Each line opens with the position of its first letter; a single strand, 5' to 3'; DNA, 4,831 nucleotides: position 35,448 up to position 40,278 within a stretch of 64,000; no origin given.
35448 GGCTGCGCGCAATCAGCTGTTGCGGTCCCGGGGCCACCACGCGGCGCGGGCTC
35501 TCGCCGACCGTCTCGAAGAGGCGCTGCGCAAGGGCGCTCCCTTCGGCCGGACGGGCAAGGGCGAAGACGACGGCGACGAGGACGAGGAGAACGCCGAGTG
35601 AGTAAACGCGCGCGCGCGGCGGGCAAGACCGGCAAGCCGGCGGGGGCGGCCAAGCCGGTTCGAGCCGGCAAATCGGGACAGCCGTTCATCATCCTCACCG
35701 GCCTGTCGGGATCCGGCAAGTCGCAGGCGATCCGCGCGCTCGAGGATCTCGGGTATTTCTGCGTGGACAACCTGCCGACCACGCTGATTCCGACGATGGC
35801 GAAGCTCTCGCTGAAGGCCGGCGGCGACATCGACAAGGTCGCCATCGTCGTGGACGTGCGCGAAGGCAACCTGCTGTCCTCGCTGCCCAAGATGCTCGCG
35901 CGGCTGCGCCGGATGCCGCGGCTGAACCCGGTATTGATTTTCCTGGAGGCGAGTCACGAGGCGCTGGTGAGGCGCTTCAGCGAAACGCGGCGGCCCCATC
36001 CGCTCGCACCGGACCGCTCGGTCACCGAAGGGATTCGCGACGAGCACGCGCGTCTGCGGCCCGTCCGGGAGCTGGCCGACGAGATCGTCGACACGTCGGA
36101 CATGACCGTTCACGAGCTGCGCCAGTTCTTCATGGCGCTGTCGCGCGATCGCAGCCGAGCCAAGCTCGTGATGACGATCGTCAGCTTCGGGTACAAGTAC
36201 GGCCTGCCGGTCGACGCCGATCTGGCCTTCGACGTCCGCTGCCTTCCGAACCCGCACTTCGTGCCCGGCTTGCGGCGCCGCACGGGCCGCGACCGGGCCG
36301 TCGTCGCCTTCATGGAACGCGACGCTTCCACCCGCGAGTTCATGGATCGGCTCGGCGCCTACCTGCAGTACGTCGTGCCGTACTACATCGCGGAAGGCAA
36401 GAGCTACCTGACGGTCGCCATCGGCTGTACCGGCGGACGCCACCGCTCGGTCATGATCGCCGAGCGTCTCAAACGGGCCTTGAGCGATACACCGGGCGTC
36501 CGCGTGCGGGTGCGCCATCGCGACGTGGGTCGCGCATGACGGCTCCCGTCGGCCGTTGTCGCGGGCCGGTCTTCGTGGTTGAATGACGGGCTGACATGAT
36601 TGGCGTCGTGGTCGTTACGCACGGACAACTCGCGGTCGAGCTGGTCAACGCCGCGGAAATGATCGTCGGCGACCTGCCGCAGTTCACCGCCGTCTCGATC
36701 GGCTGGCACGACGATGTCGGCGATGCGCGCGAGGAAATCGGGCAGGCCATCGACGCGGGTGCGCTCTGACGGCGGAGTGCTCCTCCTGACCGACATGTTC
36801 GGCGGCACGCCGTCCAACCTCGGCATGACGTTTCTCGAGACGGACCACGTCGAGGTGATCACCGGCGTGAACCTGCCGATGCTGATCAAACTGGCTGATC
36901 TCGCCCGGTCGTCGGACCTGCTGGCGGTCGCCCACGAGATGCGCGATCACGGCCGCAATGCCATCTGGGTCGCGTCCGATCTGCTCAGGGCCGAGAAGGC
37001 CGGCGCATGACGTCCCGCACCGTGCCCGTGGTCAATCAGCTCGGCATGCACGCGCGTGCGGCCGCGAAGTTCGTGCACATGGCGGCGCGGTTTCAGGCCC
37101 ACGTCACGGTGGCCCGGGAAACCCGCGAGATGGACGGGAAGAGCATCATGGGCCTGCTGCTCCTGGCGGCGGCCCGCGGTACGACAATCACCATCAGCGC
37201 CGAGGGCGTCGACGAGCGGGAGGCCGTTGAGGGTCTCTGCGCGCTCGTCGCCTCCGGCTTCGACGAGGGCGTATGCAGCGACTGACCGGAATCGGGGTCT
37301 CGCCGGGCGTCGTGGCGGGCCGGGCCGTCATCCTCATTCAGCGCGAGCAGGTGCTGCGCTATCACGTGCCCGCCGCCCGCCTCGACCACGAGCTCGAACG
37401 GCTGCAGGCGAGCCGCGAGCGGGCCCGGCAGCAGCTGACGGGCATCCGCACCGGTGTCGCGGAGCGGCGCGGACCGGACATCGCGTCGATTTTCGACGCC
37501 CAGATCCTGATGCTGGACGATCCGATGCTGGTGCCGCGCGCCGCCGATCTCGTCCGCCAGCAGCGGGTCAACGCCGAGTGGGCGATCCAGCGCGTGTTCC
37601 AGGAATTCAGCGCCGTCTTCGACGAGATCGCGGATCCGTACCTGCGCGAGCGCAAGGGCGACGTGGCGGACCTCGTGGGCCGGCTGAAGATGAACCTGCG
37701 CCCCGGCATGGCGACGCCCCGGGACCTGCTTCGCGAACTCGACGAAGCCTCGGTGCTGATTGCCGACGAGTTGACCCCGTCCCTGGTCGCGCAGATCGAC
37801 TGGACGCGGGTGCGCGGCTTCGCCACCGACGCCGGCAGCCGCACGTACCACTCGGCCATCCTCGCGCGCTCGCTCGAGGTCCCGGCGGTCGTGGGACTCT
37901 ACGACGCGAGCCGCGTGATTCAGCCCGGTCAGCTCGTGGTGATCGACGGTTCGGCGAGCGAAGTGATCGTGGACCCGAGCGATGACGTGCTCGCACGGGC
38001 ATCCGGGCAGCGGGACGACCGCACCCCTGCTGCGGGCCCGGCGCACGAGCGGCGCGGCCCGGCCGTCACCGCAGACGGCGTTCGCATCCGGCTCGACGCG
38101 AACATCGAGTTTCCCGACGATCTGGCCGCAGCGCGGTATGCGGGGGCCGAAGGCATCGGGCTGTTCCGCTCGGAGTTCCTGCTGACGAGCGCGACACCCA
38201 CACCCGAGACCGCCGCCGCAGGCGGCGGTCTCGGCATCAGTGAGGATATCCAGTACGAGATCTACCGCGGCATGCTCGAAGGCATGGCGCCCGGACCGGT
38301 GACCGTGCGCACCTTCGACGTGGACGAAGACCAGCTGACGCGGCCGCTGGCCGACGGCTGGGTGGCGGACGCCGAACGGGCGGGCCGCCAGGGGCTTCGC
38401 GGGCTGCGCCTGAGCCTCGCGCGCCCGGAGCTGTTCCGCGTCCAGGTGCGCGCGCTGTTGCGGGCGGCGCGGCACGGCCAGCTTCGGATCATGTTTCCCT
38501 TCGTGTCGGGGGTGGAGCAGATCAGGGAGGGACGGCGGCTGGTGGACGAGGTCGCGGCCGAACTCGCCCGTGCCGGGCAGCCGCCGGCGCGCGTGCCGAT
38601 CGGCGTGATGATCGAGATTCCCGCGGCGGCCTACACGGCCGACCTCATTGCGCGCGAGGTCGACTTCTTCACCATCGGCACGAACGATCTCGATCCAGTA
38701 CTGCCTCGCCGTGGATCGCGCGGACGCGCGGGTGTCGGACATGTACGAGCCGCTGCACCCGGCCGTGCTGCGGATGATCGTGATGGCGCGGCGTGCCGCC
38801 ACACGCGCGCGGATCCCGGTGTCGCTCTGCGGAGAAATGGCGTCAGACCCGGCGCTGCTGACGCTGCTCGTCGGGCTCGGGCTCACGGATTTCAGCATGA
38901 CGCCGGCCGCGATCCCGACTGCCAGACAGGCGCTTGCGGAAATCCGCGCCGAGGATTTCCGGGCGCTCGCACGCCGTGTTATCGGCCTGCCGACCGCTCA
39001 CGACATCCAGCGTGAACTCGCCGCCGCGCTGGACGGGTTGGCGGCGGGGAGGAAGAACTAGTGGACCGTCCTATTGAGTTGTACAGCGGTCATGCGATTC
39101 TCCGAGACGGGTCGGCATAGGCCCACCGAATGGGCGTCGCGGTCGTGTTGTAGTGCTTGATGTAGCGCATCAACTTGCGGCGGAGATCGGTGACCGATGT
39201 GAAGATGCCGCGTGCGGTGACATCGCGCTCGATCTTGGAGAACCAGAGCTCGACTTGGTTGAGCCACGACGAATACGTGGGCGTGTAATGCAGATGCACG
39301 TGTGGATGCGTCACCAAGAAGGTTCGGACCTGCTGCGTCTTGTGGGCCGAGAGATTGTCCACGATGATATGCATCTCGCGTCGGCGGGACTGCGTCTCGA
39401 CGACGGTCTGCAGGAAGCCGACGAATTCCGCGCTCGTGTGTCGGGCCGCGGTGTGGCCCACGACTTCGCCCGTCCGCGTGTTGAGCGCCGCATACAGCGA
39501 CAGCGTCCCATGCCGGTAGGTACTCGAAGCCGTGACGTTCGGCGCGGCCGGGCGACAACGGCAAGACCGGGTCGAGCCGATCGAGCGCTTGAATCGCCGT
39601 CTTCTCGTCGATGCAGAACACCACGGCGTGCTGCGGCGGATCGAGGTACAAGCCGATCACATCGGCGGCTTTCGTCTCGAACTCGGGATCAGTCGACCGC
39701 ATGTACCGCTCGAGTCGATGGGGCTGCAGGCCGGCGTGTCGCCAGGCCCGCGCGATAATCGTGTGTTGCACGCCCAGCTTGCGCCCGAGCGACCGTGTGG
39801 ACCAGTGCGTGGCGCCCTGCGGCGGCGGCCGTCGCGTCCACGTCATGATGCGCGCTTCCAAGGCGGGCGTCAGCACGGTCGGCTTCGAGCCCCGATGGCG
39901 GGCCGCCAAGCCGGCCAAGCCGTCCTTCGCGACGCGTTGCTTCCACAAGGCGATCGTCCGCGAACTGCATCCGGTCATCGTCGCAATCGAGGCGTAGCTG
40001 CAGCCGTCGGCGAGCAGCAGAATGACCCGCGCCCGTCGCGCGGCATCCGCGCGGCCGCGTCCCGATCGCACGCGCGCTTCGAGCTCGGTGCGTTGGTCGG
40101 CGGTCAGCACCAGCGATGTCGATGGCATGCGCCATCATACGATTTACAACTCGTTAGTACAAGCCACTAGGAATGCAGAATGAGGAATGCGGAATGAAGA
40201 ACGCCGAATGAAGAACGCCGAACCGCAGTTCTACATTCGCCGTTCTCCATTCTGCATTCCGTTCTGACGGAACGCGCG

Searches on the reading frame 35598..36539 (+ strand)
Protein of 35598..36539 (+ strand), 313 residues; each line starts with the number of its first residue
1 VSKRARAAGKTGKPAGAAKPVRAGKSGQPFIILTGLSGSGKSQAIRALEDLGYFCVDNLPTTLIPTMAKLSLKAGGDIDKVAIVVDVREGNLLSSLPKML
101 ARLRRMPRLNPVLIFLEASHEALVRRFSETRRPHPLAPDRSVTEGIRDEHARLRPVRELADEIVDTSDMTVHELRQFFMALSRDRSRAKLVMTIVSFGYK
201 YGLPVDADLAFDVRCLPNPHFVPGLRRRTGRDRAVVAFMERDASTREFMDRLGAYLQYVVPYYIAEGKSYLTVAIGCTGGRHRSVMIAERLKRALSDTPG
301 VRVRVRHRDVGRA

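Call 26: search_protein_families(library=pfam, proteins=[window:35598-36539:+], max_evalue=0.00001)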
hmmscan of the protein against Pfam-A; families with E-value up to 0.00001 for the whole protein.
window:35598-36539:+ (313 aa): 2 families
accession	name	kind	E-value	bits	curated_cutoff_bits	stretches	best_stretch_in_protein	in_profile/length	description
PF03668.21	RapZ-like_N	-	3.5e-45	154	25.4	1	31-176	4-148/158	RapZ-like N-terminal domain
PF22740.1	PapZ_C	-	7.8e-45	152.4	27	1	192-310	3-120/121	RapZ C-terminal domain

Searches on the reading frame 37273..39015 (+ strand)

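Call 26: search_protein_families(library=pfam, proteins=[window:37273-39015:+], max_evalue=0.00001)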
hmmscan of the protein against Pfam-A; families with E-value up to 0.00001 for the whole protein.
window:37273-39015:+ (580 aa): 3 families
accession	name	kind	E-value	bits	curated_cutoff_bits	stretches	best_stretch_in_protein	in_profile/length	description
PF02896.24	PEP-utilizers_C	-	5.6e-56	190.3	22.8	1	259-473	7-207/293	PEP-utilising enzyme, PEP-binding domain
PF05524.18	PEP-utilisers_N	-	4e-31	108.1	24.4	1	5-127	1-121/121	PEP-utilising enzyme, N-terminal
PF00391.29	PEP-utilizers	-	5.6e-21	74.4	23.1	1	157-227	2-70/72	PEP-utilising enzyme, mobile domain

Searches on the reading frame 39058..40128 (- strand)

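Call 49: search_protein_families(library=pfam, proteins=[window:39058-40128:-], max_evalue=0.0001)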
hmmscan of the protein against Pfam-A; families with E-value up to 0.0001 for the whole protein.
window:39058-40128:- (356 aa): 6 families
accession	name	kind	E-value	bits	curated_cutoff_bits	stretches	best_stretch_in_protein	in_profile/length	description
PF13565.12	HTH_32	-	1e-11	45.6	33.7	1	58-121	1-65/73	Homeodomain-like domain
PF13551.12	HTH_29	-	1.1e-10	41.8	28.1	1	32-92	1-64/64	Winged helix-turn helix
PF13384.12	HTH_23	-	4.8e-10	39.4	24.6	1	27-74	2-49/50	Homeodomain-like domain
PF13518.12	HTH_28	-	2.9e-08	34.1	25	1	31-82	1-52/52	Helix-turn-helix domain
PF08281.18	Sigma70_r4_2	-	4.2e-05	23.5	25.7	0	31-65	14-49/54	Sigma-70, region 4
PF06056.18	Terminase_5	-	5.2e-05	23.5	20.3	0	36-75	7-46/58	Putative ATPase subunit of terminase (gpP-like)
